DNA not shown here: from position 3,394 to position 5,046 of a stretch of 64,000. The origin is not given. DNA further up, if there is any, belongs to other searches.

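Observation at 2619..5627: GtrB-type polyprenyl-phosphate glycosyltransferase coupled to a DprE1/DprE2-like pair: candidate lipid-linked sugar epimerisation module in a Gram-negative polysaccharide locus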

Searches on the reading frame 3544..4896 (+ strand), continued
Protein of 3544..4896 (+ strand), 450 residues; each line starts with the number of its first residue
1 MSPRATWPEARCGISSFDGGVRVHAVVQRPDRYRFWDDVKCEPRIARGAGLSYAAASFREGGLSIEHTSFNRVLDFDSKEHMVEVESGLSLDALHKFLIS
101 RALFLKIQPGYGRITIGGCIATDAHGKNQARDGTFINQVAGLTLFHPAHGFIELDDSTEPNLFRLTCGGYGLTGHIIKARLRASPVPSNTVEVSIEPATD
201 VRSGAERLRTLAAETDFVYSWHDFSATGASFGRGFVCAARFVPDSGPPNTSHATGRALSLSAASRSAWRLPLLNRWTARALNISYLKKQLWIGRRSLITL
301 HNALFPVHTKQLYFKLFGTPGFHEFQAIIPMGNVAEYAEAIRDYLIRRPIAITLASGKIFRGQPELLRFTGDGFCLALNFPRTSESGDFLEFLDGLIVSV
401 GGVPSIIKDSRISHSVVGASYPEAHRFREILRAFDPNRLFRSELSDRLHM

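Call 43: search_protein_families(library=pfam, proteins=[L069:8979-9971:+, L069:12026-12763:+, L069:12773-13441:+, L069:13457-14836:-, L042:9016-9972:+, L042:7013-9019:+, L042:12049-12780:+, L085:8112-9962:+, L058:8976-9956:+, L058:12071-12826:+], max_evalue=0.01)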
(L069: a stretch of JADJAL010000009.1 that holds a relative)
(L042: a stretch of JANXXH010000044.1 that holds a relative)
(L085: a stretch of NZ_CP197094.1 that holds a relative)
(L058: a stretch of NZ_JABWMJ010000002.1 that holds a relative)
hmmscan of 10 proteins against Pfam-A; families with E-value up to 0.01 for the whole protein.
L069:8979-9971:+ (330 aa): 1 family
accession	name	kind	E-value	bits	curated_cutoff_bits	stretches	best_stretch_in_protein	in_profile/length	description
PF03706.18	LPG_synthase_TM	-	8.6e-42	144.1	33.4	1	17-310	2-302/302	Lysylphosphatidylglycerol synthase TM region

L069:12026-12763:+ (245 aa): 3 families
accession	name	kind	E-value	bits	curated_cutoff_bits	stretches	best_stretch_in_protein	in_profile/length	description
PF00535.33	Glycos_transf_2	-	1.8e-24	87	23.3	1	9-169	1-166/168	Glycosyl transferase family 2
PF13641.12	Glyco_tranf_2_3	-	0.00038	21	27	1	7-100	2-97/230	Glycosyltransferase like family 2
PF10111.15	Glyco_tranf_2_2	-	0.0025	17.8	27.3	1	11-113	3-105/276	Glycosyltransferase like family 2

L069:12773-13441:+ (222 aa): 7 families
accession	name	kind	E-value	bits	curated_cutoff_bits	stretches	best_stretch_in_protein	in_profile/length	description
PF08241.18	Methyltransf_11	-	6.4e-14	52.8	21.2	1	43-132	1-94/95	Methyltransferase domain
PF13649.12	Methyltransf_25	-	5.8e-11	43.4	27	1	42-129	1-97/97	Methyltransferase domain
PF13847.12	Methyltransf_31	-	1.7e-07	31.5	27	1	76-137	54-113/145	Methyltransferase domain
PF08242.18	Methyltransf_12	-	6.1e-07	30.5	30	1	43-130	1-97/98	Methyltransferase domain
PF13489.12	Methyltransf_23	-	6.6e-06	26.4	27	1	36-173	20-163/164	Methyltransferase domain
PF06080.18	DUF938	-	0.0041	17.4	27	0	18-59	9-46/202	Protein of unknown function (DUF938)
PF01209.24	Ubie_methyltran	-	0.0046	16.8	20.1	1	77-154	99-175/233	ubiE/COQ5 methyltransferase family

L069:13457-14836:- (459 aa): 0 families

L042:9016-9972:+ (318 aa): 1 family
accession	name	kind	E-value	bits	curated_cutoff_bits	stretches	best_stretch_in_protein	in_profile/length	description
PF03706.18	LPG_synthase_TM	-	2.4e-44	152.4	33.4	1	9-298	3-302/302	Lysylphosphatidylglycerol synthase TM region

L042:7013-9019:+ (668 aa): 0 families

L042:12049-12780:+ (243 aa): 3 families
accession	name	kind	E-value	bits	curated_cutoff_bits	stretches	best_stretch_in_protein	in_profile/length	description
PF00535.33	Glycos_transf_2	-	3.3e-27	95.9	23.3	1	7-165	1-164/168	Glycosyl transferase family 2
PF13641.12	Glyco_tranf_2_3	-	1.3e-05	25.7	27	1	4-98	1-97/230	Glycosyltransferase like family 2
PF10111.15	Glyco_tranf_2_2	-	3.1e-05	24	27.3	1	10-115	4-109/276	Glycosyltransferase like family 2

L085:8112-9962:+ (616 aa): 3 families
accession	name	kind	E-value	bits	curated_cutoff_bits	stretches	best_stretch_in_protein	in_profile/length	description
PF00999.27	Na_H_Exchanger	-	5.6e-61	206.9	26.2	1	31-393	3-374/375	Sodium/hydrogen exchanger, transmembrane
PF02254.24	TrkA_N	-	4.7e-25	88.6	23.8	1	423-531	1-109/116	TrkA-N domain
PF13241.12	NAD_binding_7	-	0.0033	18.4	22.1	1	419-509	6-86/104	Putative NAD(P)-binding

L058:8976-9956:+ (326 aa): 1 family
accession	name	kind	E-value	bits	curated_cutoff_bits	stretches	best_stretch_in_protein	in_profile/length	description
PF03706.18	LPG_synthase_TM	-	1.1e-41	143.7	33.4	1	13-310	2-302/302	Lysylphosphatidylglycerol synthase TM region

L058:12071-12826:+ (251 aa): 4 families
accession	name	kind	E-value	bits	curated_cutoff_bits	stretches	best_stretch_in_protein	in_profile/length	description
PF00535.33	Glycos_transf_2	-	1.1e-26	94.2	23.3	1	7-169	1-167/168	Glycosyl transferase family 2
PF13641.12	Glyco_tranf_2_3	-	1e-06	29.4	27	1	6-99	3-97/230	Glycosyltransferase like family 2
PF10111.15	Glyco_tranf_2_2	-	0.00017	21.6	27.3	1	21-112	13-105/276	Glycosyltransferase like family 2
PF13704.12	Glyco_tranf_2_4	-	0.0027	18.6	27.5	1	38-106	21-89/98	Glycosyl transferase family 2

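Call 48: search_dna_similar(query=window:3544-4896:+, collection=plasmids, mode=protein, max_rows=40, rows=spread)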
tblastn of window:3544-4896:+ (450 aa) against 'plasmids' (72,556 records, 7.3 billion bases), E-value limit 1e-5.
Records with a match: 98; places in all: 98; records where one place covers at least 80% of the query: 65.
Best place of each record, by identity: <60% 98.
By first word of the organism name: Rhizobium 40; Sinorhizobium 5; Neorhizobium 5; Methylobacterium 4; Salipiger 3; Cereibacter 3; Agrobacterium 3; Shinella 3; Azospirillum 2; Ruegeria 2; and 26 more.
By predicted mobility (MOB-suite, as given by PLSDB): non-mobilizable 73; conjugative 18; mobilizable 7.
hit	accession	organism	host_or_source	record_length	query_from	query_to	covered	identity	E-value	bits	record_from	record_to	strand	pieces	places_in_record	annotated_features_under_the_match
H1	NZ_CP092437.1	Rhizobium sp. K102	Phaseolus vulgaris,Cell culture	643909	45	448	90%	30.6%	1e-39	159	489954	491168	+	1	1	FAD-binding oxidoreductase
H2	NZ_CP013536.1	Rhizobium phaseoli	Phaseolus vulgaris,Whole ...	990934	45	448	90%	30.3%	2e-38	155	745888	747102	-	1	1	FAD-binding oxidoreductase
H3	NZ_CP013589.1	Rhizobium phaseoli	Phaseolus vulgaris,Whole ...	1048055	45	448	90%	30.3%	3e-38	155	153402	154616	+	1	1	record has no annotation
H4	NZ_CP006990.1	Rhizobium etli bv. mimosae str. IE4771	Phaseolus vulgaris,whole organism,nodule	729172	45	448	90%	30.3%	5e-39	157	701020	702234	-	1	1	FAD-binding oxidoreductase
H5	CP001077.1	Rhizobium etli CIAT 652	-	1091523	45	448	90%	29.9%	2e-38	155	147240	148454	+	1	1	putative oxidoreductase protein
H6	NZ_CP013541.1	Rhizobium phaseoli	Phaseolus vulgaris,Whole ...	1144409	45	448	90%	29.9%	9e-38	154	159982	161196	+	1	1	record has no annotation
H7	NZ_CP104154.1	Rhizobium sophoriradicis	Phaseolus vulgaris,cell culture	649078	45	448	90%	29.8%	8e-39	157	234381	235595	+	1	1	FAD-binding oxidoreductase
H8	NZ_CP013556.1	Rhizobium phaseoli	Phaseolus vulgaris,Whole ...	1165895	45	448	90%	29.6%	3e-37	152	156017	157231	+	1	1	record has no annotation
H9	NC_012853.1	Rhizobium leguminosarum bv. trifolii WSM1325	-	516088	45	448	90%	29.6%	2e-38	156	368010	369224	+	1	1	FAD-binding oxidoreductase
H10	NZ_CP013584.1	Rhizobium phaseoli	Phaseolus vulgaris,Whole ...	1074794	45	448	90%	29.6%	5e-35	145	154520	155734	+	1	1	record has no annotation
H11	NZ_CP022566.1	Rhizobium leguminosarum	Root nodule,Pisum sativum root-nodule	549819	45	448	90%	29.3%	3e-37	152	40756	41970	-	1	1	FAD-binding oxidoreductase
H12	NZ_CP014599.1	Salipiger sp. CCB-MM3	mangrove soil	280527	44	446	90%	29.3%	6e-34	142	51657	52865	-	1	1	FAD-binding oxidoreductase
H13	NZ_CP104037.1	Rhizobium sp. SRDI969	Pisum sativum,Cell culture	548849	41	448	91%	28.6%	2e-36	150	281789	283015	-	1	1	FAD-binding oxidoreductase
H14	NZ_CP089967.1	Cereibacter azotoformans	Owen's River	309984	45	450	90%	28.5%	1e-30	132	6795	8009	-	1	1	FAD-binding oxidoreductase | SDR family oxidoreductase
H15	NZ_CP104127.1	Sinorhizobium sp. M103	Phaseolus vulgaris,cell ...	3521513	48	436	86%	29.8%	4e-15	108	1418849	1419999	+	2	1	none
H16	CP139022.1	Flammeovirgaceae bacterium SG7u.111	Seagrass,tissue sample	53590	45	448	90%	28.2%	3e-39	158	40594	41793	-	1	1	FAD-binding oxidoreductase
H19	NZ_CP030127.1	Indioceanicola profundi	sediment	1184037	42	450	91%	27.4%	8e-39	157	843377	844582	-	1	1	none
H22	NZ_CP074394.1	Agrobacterium salinitolerans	Cotton,tiaaue sample,root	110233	48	427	84%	28.8%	2e-34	144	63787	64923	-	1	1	FAD-binding oxidoreductase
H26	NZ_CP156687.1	Burkholderia stagnalis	Bacterial cells,soils collected in ...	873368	45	436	87%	25.8%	1e-21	105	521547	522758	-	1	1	FAD-binding oxidoreductase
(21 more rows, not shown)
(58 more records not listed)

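Call 49: get_annotated_region(hit=H9, flank=8000)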
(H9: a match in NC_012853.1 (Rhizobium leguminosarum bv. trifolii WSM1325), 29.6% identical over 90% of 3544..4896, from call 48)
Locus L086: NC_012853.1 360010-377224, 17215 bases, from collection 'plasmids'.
description: Rhizobium leguminosarum bv. trifolii WSM1325 plasmid pR132503, complete sequence
organism: Rhizobium leguminosarum bv. trifolii WSM1325 (NCBI taxid 395491)
taxonomy: Bacteria; Pseudomonadota; Alphaproteobacteria; Hyphomicrobiales; Rhizobiaceae; Rhizobium; Rhizobium leguminosarum; Rhizobium leguminosarum bv. trifolii WSM1325
host: -; source: -; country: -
typing (MOB-suite, as given by PLSDB): conjugative; replicon rep_cluster_32; relaxase MOBQ; mating-pair formation MPF_T
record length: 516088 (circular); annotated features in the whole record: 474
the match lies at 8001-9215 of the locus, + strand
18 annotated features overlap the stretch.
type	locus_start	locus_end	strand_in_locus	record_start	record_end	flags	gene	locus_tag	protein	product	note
CDS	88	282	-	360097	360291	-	-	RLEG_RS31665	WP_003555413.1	hypothetical protein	-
CDS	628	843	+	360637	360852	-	-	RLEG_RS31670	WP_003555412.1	hypothetical protein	-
CDS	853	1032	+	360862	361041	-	-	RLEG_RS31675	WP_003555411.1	hypothetical protein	-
CDS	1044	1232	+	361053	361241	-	-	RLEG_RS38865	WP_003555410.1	hypothetical protein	-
CDS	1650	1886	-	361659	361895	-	-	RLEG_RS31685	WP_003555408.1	hypothetical protein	-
CDS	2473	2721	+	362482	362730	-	-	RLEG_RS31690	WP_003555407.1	hypothetical protein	-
CDS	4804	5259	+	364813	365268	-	-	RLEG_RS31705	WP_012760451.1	hypothetical protein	-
CDS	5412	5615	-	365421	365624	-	-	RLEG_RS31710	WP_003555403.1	hypothetical protein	-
CDS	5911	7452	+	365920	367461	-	-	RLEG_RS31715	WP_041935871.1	UbiA family prenyltransferase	-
CDS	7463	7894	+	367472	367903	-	-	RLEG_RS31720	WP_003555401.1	GtrA family protein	-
CDS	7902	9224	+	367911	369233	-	-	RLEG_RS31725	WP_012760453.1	FAD-binding oxidoreductase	-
CDS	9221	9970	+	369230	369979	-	-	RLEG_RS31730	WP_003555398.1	SDR family oxidoreductase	-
CDS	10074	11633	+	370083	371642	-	-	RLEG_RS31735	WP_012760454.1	hypothetical protein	-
CDS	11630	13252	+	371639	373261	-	-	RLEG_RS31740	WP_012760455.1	hypothetical protein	-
CDS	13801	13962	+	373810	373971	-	-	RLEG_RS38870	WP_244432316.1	hypothetical protein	-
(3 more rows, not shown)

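Call 50: get_annotated_region(hit=H14, flank=8000)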
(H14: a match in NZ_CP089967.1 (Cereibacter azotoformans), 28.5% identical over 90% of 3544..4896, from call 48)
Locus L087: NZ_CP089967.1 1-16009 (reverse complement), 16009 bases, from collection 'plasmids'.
description: Cereibacter azotoformans strain ORIO plasmid pORIO1, complete sequence
organism: Cereibacter azotoformans (NCBI taxid 43057)
taxonomy: Bacteria; Pseudomonadota; Alphaproteobacteria; Rhodobacterales; Paracoccaceae; Cereibacter; Cereibacter azotoformans
host: -; source: Owen's River; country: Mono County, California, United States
typing (MOB-suite, as given by PLSDB): non-mobilizable; replicon rep_cluster_252
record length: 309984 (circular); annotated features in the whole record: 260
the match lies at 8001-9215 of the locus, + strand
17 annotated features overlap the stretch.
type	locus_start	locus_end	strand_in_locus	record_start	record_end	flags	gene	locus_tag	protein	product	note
CDS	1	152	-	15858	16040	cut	napE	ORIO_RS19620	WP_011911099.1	periplasmic nitrate reductase, NapE protein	GO:0042126 - nitrate metabolic process [Evidence IEA]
CDS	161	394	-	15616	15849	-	-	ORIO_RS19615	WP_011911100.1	hypothetical protein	-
CDS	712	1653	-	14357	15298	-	-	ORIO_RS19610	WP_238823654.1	Stealth CR1 domain-containing protein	-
CDS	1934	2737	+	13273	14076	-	-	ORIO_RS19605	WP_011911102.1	hypothetical protein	-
CDS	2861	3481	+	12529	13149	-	-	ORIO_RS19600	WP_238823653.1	class I SAM-dependent methyltransferase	-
CDS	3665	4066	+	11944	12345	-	-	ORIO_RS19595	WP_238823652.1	hypothetical protein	-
CDS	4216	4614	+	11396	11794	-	-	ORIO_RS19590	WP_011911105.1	hypothetical protein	-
CDS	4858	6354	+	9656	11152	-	-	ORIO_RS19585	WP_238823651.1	UbiA family prenyltransferase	-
CDS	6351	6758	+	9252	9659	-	-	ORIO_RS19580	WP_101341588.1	GtrA family protein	-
CDS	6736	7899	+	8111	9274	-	-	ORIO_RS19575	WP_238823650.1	hypothetical protein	-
CDS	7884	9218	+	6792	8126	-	-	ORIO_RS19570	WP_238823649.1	FAD-binding oxidoreductase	-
CDS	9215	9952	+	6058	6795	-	-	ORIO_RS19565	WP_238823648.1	SDR family oxidoreductase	-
CDS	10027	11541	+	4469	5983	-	-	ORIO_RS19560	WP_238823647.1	hypothetical protein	-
CDS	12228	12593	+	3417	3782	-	-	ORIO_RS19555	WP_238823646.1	oligosaccharide flippase family protein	-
CDS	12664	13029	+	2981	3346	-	-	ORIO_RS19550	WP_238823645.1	hypothetical protein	-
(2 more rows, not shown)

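Call 52: get_annotated_region(hit=H16, flank=8000)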
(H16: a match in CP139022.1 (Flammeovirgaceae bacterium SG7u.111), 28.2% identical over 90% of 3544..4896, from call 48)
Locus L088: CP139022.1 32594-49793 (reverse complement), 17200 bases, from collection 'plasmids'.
description: Flammeovirgaceae bacterium SG7u.111 plasmid unnamed, complete sequence
organism: Flammeovirgaceae bacterium SG7u.111 (NCBI taxid 3089815)
taxonomy: Bacteria; Bacteroidota; Cytophagia; Cytophagales; Flammeovirgaceae; ; Flammeovirgaceae bacterium SG7u.111
host: -; source: Seagrass,tissue sample; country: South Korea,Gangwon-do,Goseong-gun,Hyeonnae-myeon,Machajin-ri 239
typing (MOB-suite, as given by PLSDB): non-mobilizable
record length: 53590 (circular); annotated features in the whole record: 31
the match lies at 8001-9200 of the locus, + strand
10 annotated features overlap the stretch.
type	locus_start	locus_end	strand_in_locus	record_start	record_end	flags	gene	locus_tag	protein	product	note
CDS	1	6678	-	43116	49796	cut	-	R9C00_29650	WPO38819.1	PA14 domain-containing protein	-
CDS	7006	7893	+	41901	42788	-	-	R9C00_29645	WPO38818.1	decaprenyl-phosphate phosphoribosyltransferase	-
CDS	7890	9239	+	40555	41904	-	-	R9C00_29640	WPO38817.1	FAD-binding oxidoreductase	-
CDS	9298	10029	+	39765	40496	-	-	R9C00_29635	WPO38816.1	SDR family oxidoreductase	-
CDS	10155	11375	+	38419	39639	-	-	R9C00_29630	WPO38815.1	hypothetical protein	-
CDS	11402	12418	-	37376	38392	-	-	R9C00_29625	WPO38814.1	replication initiation protein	-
CDS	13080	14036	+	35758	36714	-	-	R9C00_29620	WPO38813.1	ParA family protein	-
CDS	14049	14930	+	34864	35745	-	-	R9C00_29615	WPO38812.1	hypothetical protein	-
CDS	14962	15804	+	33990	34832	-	dinD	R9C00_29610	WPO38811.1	DNA damage-inducible protein D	-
CDS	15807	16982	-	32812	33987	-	-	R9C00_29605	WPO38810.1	glycosyltransferase family 2 protein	-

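Call 53: get_annotated_region(hit=H19, flank=8000)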
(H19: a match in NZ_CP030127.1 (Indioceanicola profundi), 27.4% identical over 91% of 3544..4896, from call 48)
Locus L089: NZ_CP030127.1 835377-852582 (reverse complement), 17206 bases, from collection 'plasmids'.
description: Indioceanicola profundi strain SCSIO 08040 plasmid unnamed1, complete sequence
organism: Indioceanicola profundi (NCBI taxid 2220096)
taxonomy: Bacteria; Pseudomonadota; Alphaproteobacteria; Rhodospirillales; Azospirillaceae; Indioceanicola; Indioceanicola profundi
host: -; source: sediment; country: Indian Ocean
typing (MOB-suite, as given by PLSDB): non-mobilizable
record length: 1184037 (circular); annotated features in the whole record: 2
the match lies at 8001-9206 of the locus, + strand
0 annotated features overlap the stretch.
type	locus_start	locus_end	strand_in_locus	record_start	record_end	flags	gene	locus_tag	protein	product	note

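Call 54: get_annotated_region(hit=H26, flank=8000)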
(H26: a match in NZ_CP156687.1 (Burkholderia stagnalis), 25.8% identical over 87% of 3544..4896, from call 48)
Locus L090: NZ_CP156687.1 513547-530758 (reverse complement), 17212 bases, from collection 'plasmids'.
description: Burkholderia stagnalis strain YJ-2 plasmid plas2, complete sequence
organism: Burkholderia stagnalis (NCBI taxid 1503054)
taxonomy: Bacteria; Pseudomonadota; Betaproteobacteria; Burkholderiales; Burkholderiaceae; Burkholderia; Burkholderia stagnalis
host: -; source: Bacterial cells,soils collected in Guangdong Province, China; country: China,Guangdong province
typing (MOB-suite, as given by PLSDB): non-mobilizable
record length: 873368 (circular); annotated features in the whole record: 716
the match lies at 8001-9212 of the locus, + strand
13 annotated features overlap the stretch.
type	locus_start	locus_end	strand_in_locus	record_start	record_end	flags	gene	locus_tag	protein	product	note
CDS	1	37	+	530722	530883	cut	-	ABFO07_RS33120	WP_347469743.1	hypothetical protein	-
CDS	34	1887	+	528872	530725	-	-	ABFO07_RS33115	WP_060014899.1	L-tyrosine/L-tryptophan isonitrile synthase family protein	-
CDS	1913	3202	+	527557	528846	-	-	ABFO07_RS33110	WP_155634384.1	nucleotide disphospho-sugar-binding domain-containing protein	-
CDS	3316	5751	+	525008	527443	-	-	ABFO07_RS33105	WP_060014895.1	hypothetical protein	-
CDS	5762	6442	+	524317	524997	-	-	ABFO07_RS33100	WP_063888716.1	class I SAM-dependent methyltransferase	-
CDS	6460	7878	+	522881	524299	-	-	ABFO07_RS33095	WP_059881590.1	UbiA family prenyltransferase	-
CDS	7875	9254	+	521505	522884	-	-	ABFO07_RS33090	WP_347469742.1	FAD-binding oxidoreductase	-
CDS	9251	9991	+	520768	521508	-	-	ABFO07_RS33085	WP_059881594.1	SDR family oxidoreductase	-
CDS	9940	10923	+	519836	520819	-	-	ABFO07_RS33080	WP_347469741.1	SDR family oxidoreductase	-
CDS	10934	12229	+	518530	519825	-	-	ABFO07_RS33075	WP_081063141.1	NAD(P)/FAD-dependent oxidoreductase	-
CDS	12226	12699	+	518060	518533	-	-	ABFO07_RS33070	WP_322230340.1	GtrA family protein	GO:0000271 - polysaccharide biosynthetic process [Evidence IEA]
CDS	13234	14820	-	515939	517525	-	-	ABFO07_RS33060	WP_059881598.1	glycosyl hydrolase family 18 protein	GO:0005975 - carbohydrate metabolic process [Evidence IEA]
CDS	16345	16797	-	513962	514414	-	fabZ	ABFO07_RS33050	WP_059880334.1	3-hydroxyacyl-ACP dehydratase FabZ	-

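Call 55: get_annotated_region(hit=H22, flank=8000)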
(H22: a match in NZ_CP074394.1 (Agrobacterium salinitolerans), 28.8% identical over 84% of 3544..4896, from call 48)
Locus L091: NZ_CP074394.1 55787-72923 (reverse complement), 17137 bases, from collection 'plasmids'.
description: Agrobacterium salinitolerans strain DG3-1 plasmid pDG3-1a, complete sequence
organism: Agrobacterium salinitolerans (NCBI taxid 1183413)
taxonomy: Bacteria; Pseudomonadota; Alphaproteobacteria; Hyphomicrobiales; Rhizobiaceae; Agrobacterium; Agrobacterium salinitolerans
host: -; source: Cotton,tiaaue sample,root; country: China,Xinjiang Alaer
typing (MOB-suite, as given by PLSDB): conjugative; relaxase MOBP; mating-pair formation MPF_T
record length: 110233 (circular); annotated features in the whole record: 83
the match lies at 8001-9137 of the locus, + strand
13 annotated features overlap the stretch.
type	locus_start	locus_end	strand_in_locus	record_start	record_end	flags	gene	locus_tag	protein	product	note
CDS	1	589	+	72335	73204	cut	-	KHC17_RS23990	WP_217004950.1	glycosyltransferase family 2 protein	-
CDS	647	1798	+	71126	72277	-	-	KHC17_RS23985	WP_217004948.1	rhamnan synthesis F family protein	-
CDS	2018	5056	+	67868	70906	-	-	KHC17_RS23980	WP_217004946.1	glycosyltransferase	-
CDS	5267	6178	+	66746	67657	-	-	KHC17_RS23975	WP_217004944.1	class I SAM-dependent methyltransferase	-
CDS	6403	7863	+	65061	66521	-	-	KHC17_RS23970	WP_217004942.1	UbiA family prenyltransferase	-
CDS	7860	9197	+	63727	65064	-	-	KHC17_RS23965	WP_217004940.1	FAD-binding oxidoreductase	-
CDS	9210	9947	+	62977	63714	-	-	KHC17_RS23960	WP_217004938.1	SDR family NAD(P)-dependent oxidoreductase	-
CDS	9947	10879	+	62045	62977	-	-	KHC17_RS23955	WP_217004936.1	NAD-dependent epimerase/dehydratase family protein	-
CDS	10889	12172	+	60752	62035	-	-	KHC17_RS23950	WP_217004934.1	NAD(P)/FAD-dependent oxidoreductase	-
CDS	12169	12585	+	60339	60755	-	-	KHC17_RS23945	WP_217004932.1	GtrA family protein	-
CDS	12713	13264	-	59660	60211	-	-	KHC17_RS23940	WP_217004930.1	hypothetical protein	-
CDS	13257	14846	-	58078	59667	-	-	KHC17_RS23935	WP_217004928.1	hypothetical protein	-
CDS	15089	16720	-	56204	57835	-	-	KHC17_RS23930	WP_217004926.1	hypothetical protein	-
